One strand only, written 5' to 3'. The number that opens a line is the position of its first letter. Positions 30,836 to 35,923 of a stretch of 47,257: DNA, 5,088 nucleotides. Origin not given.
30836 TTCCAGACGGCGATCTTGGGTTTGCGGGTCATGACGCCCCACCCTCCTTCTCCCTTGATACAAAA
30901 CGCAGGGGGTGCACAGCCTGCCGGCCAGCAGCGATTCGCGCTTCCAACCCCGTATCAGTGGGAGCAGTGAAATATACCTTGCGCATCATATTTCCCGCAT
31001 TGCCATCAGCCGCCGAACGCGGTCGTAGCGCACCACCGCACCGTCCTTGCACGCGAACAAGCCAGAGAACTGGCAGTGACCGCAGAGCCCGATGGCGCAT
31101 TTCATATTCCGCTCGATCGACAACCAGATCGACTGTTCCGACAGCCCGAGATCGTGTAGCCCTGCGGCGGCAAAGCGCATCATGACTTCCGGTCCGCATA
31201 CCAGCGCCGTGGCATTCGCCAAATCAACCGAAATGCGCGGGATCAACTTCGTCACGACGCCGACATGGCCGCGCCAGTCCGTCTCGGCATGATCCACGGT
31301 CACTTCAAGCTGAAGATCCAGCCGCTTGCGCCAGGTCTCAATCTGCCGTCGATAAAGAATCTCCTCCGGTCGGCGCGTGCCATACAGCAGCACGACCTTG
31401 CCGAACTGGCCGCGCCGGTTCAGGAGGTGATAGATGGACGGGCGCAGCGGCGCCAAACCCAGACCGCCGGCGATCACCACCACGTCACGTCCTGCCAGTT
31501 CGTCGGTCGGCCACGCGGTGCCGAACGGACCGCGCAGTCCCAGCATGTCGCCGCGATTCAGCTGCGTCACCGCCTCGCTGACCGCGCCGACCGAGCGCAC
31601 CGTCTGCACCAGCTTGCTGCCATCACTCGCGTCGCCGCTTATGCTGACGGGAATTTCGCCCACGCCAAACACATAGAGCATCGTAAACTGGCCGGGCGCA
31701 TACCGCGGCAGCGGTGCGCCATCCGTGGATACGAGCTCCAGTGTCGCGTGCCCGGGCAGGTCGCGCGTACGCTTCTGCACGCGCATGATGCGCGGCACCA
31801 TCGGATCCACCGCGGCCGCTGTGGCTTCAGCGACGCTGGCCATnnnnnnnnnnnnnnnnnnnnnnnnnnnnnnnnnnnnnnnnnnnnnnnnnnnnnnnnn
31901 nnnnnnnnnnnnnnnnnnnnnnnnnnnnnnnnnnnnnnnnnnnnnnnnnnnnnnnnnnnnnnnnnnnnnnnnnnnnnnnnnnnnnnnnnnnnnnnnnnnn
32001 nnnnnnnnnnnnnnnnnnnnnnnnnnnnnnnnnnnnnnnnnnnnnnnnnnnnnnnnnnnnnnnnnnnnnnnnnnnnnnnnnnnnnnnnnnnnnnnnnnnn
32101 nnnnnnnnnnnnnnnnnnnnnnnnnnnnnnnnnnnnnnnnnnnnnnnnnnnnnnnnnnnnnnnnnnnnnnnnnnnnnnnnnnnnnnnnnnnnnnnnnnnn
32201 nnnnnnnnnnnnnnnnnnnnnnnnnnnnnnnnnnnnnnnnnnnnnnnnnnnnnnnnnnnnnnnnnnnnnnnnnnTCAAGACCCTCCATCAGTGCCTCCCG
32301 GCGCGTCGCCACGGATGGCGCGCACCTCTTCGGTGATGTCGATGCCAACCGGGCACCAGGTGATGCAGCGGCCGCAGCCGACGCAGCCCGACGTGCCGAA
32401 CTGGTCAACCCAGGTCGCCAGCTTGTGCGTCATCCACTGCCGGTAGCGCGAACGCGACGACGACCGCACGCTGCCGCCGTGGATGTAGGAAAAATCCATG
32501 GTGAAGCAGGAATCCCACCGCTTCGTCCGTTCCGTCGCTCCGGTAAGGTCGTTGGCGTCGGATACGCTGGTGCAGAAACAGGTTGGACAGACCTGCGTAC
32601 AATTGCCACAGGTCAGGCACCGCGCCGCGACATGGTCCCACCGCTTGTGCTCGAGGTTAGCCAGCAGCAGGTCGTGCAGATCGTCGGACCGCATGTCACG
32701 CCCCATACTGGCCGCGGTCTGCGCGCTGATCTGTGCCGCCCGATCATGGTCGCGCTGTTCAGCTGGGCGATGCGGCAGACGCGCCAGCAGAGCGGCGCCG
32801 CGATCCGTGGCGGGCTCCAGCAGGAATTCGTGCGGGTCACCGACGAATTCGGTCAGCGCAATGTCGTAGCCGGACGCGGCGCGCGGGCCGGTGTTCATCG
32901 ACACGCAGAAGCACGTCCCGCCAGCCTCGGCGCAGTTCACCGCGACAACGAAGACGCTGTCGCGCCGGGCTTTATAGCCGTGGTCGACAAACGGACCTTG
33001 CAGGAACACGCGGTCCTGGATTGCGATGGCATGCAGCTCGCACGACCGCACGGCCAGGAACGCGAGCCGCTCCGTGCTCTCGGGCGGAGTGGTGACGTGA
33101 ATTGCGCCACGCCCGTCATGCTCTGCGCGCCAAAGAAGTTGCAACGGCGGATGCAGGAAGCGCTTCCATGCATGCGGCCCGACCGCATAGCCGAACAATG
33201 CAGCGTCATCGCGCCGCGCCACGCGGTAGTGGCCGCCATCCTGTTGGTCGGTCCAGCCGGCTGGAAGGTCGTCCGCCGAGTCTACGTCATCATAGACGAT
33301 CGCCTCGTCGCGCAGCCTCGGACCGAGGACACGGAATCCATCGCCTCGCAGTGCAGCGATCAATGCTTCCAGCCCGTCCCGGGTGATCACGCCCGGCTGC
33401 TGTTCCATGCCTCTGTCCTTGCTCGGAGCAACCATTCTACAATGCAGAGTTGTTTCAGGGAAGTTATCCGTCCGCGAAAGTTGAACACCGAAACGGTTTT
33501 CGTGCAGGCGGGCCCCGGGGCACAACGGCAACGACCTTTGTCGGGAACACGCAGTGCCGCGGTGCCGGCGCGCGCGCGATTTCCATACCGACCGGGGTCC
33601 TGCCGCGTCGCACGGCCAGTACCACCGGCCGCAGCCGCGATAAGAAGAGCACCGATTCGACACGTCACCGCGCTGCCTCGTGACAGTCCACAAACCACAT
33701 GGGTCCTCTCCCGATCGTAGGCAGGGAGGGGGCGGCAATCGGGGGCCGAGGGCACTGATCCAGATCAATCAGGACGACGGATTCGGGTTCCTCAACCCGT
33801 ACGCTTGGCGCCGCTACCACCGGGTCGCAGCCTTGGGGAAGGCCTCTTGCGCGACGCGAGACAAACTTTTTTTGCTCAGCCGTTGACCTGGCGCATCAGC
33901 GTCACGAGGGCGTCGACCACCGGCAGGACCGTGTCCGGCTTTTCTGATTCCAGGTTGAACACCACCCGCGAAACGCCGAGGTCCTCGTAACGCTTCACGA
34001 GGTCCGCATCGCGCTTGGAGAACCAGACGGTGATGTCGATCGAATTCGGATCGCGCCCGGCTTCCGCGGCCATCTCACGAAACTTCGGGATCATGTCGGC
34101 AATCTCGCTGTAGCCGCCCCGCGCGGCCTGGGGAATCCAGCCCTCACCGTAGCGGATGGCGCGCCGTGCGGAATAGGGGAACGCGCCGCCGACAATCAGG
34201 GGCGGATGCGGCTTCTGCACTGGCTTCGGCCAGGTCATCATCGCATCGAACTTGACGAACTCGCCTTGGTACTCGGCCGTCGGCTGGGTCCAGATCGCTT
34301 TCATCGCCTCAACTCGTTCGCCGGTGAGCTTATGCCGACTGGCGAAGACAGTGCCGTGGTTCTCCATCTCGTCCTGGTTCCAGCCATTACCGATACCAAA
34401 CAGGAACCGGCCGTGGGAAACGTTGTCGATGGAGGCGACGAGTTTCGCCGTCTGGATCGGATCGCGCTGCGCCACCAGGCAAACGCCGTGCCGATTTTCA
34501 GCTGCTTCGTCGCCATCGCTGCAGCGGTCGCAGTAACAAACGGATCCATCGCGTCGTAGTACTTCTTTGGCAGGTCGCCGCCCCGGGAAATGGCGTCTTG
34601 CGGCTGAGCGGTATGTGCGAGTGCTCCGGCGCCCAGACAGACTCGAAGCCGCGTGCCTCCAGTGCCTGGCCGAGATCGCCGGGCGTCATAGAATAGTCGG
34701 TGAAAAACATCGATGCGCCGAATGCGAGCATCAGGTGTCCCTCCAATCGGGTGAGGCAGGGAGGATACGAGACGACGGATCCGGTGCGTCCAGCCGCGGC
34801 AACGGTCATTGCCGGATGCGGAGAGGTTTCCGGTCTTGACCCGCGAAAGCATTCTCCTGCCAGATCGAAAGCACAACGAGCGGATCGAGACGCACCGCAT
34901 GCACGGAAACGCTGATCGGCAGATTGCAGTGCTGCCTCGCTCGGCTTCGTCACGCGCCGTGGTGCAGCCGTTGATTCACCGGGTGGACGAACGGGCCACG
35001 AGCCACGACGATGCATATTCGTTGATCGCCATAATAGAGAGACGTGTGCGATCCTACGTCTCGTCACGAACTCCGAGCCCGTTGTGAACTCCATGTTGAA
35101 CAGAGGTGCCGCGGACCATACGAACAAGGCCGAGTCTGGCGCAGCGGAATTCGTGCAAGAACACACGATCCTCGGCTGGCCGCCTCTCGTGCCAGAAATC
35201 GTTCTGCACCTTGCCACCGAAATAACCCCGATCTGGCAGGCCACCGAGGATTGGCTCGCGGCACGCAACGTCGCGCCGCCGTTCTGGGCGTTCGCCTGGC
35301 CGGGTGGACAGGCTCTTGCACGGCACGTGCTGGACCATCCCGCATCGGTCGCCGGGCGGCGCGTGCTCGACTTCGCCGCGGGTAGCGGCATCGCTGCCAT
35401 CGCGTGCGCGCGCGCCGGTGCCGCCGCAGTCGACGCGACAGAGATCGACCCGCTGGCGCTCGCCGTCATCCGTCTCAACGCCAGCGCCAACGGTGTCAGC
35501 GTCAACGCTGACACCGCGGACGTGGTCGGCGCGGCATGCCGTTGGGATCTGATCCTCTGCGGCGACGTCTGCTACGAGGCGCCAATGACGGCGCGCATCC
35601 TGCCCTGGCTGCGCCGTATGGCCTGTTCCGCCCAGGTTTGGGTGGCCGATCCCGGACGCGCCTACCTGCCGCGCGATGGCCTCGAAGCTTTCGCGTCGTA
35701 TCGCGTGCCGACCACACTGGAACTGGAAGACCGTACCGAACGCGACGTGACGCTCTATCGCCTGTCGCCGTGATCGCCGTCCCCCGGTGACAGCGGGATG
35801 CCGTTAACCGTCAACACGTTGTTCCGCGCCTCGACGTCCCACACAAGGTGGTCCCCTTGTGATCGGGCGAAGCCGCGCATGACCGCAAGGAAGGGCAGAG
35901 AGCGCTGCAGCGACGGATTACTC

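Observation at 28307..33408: cNMP-domain ORF embedded like a subunit inside a group 3b-type [NiFe]-hydrogenase operon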

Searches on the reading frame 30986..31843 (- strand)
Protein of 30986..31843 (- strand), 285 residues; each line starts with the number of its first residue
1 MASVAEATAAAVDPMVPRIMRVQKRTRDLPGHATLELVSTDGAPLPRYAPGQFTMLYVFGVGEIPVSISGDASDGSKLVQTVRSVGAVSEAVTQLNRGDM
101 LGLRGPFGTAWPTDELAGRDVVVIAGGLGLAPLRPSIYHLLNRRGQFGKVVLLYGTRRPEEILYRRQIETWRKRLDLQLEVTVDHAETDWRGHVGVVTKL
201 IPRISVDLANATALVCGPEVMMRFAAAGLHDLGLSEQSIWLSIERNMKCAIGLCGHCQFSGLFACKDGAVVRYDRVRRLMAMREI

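Call 3: search_protein_families(library=pfam, proteins=[window:30986-31843:-], max_evalue=0.01)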
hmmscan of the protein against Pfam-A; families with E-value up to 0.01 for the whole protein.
window:30986-31843:- (285 aa): 2 families
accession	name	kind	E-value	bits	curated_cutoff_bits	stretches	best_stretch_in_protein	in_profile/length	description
PF00175.26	NAD_binding_1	-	2.3e-17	64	22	1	124-226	2-108/109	Oxidoreductase NAD-binding domain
PF10418.14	DHODB_Fe-S_bind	-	1.5e-06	28.2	23.9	1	244-276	1-40/41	Iron-sulfur cluster binding domain of dihydroorotate dehydrogenase B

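Call 4: search_protein_families(library=ncbifam, proteins=[window:30986-31843:-], max_evalue=0.01)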
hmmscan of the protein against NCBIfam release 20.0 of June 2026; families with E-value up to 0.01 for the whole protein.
window:30986-31843:- (285 aa): 27 families (the best 25 are shown)
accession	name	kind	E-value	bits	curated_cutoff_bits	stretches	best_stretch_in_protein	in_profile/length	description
TIGR02911.1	sulfite_red_B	equivalog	3.1e-55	187.1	288.6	1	49-280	32-260/261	anaerobic sulfite reductase subunit AsrB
NF006220.0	PRK08345.1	subfamily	2.2e-53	181.4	395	1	47-273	42-284/294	cytochrome-c3 hydrogenase subunit gamma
NF040830.1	sulfhyd_ShyC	equivalog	2.3e-44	151.7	600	1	34-273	25-278/288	NAD(P)-dependent hydrogenase/sulfhydrogenase 2 subunit gamma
NF000796.0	PRK00054.1-1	equivalog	9e-43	146.3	224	1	48-276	29-235/254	dihydroorotate dehydrogenase electron transfer subunit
NF040835.1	sulfhyd_HydG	equivalog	4.2e-39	134.6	650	1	48-273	50-281/292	NADPH-dependent hydrogenase/sulfhydrogenase 1 subunit gamma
NF000798.0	PRK00054.1-3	equivalog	4.4e-18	65.8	219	1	49-272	32-238/244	dihydroorotate dehydrogenase electron transfer subunit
NF004862.0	PRK06222.1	subfamily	4.6e-17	62.4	220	1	48-268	28-240/281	sulfide/dihydroorotate dehydrogenase-like FAD/NAD-binding protein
NF009414.0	PRK12778.1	equivalog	1.5e-16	59.8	1103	1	49-269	29-241/752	bifunctional dihydroorotate dehydrogenase B NAD binding subunit/NADPH-dependent glutamate synthase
NF040810.1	BenC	equivalog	5.4e-16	58.7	430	1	38-240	124-326/333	benzoate 1,2-dioxygenase electron transfer component BenC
NF045803.1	MethMoxFADbindMmoC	equivalog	7.8e-16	57.8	500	1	47-241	139-337/343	aromatic/alkene monooxygenase hydroxylase FAD-binding subunit MmoC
NF000799.0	PRK00054.1-4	equivalog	9.5e-16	57.6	314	1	64-257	53-229/258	dihydroorotate dehydrogenase electron transfer subunit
TIGR01941.1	nqrF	equivalog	2.4e-14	53.1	295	1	84-241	238-400/405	NADH:ubiquinone reductase (Na(+)-transporting) subunit F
NF007964.0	PRK10684.1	equivalog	1.6e-13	50.3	383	1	13-240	5-233/333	NADH oxidoreductase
NF009805.0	PRK13289.1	equivalog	2.5e-13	49.7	432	1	21-239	158-387/399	NO-inducible flavohemoprotein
NF058606.1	GlBtMonoRdsGbcB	equivalog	1.2e-12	47.4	500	1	85-234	85-237/362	glycine betaine monooxygenase reductase subunit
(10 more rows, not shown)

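Call 84: search_solved_structures(query=window:30986-31843:-, max_evalue=1e-15)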
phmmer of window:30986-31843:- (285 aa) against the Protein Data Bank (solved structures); distinct sequences matched with E-value up to 1e-15: 1.
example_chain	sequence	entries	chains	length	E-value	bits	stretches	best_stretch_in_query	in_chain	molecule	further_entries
9nez_C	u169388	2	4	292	6.3e-38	133.6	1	48-274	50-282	Sulfhydrogenase 1 subunit gamma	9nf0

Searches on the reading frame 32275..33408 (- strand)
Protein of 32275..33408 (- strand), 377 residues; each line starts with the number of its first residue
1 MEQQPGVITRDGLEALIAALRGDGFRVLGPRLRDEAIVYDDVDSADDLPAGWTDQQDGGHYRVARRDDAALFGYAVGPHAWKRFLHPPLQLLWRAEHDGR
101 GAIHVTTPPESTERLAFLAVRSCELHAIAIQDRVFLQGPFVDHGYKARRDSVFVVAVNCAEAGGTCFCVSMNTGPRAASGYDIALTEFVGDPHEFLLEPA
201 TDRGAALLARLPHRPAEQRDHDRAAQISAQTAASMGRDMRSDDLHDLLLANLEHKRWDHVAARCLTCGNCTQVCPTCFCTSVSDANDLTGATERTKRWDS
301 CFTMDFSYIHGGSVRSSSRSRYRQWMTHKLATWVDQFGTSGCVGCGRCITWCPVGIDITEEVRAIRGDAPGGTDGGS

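Call 3: search_protein_families(library=pfam, proteins=[window:32275-33408:-], max_evalue=0.01)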
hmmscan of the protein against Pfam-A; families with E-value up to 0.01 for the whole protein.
window:32275-33408:- (377 aa): 14 families
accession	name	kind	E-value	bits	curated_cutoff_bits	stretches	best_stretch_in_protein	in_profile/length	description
PF17179.9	Fer4_22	-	2.2e-32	112.2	27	1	263-356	1-95/95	4Fe-4S dicluster domain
PF12838.12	Fer4_7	-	7.6e-09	36.3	27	2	254-276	28-50/52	4Fe-4S dicluster domain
PF13746.11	Fer4_18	-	2.2e-08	34.7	27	1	322-360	41-79/114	4Fe-4S dicluster domain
PF13183.11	Fer4_8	-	3.6e-08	34.3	27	2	261-356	2-68/68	4Fe-4S dicluster domain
PF13534.11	Fer4_17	-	1.2e-07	32.6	22.2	1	250-276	32-58/61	4Fe-4S dicluster domain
PF13237.11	Fer4_10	-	1.5e-07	31.6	25.5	1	339-363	6-33/53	4Fe-4S dicluster domain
PF25160.1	LdpA_Fe-S-bd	-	1.4e-06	28.4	27.6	1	339-356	25-42/49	LdpA Fe-S cluster-binding domain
PF12797.12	Fer4_2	-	5.6e-06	26.4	24.5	1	340-354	8-22/22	4Fe-4S binding domain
PF14697.11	Fer4_21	-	7.1e-06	26.5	35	0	339-354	38-53/59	4Fe-4S dicluster domain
PF13187.11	Fer4_9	-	3.1e-05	24.3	27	1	263-355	1-50/52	4Fe-4S dicluster domain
PF00037.32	Fer4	-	0.00019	21.6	21.1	0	262-276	6-20/24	4Fe-4S binding domain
PF13484.11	Fer4_16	-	0.00086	20.5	30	0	342-356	2-16/66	4Fe-4S double cluster binding domain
PF12798.12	Fer4_3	-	0.0041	18.3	27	1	342-356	1-15/15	4Fe-4S binding domain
PF12837.12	Fer4_6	-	0.0064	16.8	25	0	342-355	9-22/24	4Fe-4S binding domain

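Call 4: search_protein_families(library=ncbifam, proteins=[window:32275-33408:-], max_evalue=0.01)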
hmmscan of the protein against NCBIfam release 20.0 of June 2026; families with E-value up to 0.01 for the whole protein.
window:32275-33408:- (377 aa): 38 families (the best 25 are shown)
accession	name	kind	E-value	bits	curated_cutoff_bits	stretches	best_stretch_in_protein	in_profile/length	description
NF040829.1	sulfhyd_ShyB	equivalog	4.4e-38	131.1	690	1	111-365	80-329/334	NAD(P)-dependent hydrogenase/sulfhydrogenase 2 subunit beta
NF040833.1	sulfhyd_HydB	equivalog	7.9e-38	130.2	750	1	110-367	83-337/367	NADPH-dependent hydrogenase/sulfhydrogenase 1 subunit beta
TIGR02910.1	sulfite_red_A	equivalog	1.6e-34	119.7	323.15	1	109-362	84-323/334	anaerobic sulfite reductase subunit AsrA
NF038196.1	ferrodoxin_EFR1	subfamily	1.1e-05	25.7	75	0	252-276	174-198/242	EFR1 family ferrodoxin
TIGR02745.1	ccoG_rdxA_fixG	equivalog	1.5e-05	24.1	316.7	1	337-359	227-250/435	cytochrome c oxidase accessory protein CcoG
TIGR01971.1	NuoI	subfamily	1.6e-05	24.5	113.05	0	261-277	80-96/121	NADH-quinone oxidoreductase, chain I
NF040763.1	FeFe_hydrog_A6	exception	2.6e-05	22.8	765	0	333-356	181-204/571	NADH-dependent [FeFe] hydrogenase, group A6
NF009053.0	PRK12387.1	subfamily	2.8e-05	24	204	1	253-278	64-89/180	formate hydrogenlyase complex iron-sulfur subunit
NF045670.1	quin_L_LdhH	equivalog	3e-05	22.5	800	0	341-366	355-380/706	L-lactate dehydrogenase (quinone) large subunit LdhH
NF040864.1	HgcB_ferredoxin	equivalog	3.8e-05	23.4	99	0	338-361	12-35/93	mercury methylation ferredoxin HgcB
NF004537.0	PRK05888.1-3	equivalog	0.00016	21.2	163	0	262-289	113-139/204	NADH-quinone oxidoreductase subunit NuoI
NF007205.0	PRK09626.1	equivalog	0.00017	21.6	93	0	328-367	8-45/105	2-oxoglutarate-acceptor oxidoreductase subunit OorD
NF010590.0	PRK13984.1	equivalog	0.00018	19.8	946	0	228-276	157-204/611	putative oxidoreductase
NF006221.0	PRK08348.1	subfamily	0.00029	20.5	124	0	254-283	67-95/136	NADH-plastoquinone oxidoreductase subunit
NF006076.0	PRK08222.1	equivalog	0.0004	20.2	270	1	253-278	64-89/181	hydrogenase 4 subunit H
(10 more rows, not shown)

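Call 83: search_solved_structures(query=window:32275-33408:-, max_evalue=0.00001)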
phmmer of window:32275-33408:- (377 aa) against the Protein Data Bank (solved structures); distinct sequences matched with E-value up to 0.00001: 2.
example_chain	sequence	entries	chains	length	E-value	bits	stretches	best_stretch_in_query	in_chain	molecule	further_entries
9nez_B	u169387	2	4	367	1.3e-33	119.5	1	110-367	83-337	Sulfhydrogenase 1 subunit beta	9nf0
9t1s_M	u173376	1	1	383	2.4e-06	29.8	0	198-283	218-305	formate dehydrogenase (coenzyme F420)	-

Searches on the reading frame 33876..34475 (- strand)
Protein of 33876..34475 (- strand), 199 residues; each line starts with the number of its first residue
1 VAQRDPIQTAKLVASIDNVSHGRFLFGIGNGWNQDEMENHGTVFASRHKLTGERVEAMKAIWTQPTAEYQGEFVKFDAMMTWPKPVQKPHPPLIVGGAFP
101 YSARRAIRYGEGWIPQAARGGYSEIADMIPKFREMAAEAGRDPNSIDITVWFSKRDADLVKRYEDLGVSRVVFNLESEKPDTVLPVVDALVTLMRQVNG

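Call 63: search_protein_families(library=pfam, proteins=[window:33876-34475:-], max_evalue=0.0001)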
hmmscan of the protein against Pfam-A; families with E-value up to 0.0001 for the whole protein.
window:33876-34475:- (199 aa): 1 family
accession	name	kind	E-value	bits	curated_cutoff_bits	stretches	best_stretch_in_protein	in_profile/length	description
PF00296.26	Bac_luciferase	-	2.3e-36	126.2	27.9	1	4-150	80-224/314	Luciferase-like monooxygenase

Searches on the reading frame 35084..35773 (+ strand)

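Call 63: search_protein_families(library=pfam, proteins=[window:35084-35773:+], max_evalue=0.0001)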
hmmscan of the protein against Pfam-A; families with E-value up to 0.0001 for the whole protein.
window:35084-35773:+ (229 aa): 3 families
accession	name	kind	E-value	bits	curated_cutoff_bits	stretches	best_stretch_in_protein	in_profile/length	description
PF06325.19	PrmA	-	3e-09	37.2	22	1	90-143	161-214/296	Ribosomal protein L11 methyltransferase (PrmA)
PF05175.20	MTS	-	6.1e-07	29.7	23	1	76-159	21-104/170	Methyltransferase small domain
PF13649.12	Methyltransf_25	-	2.3e-05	25.4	27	1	94-164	1-76/97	Methyltransferase domain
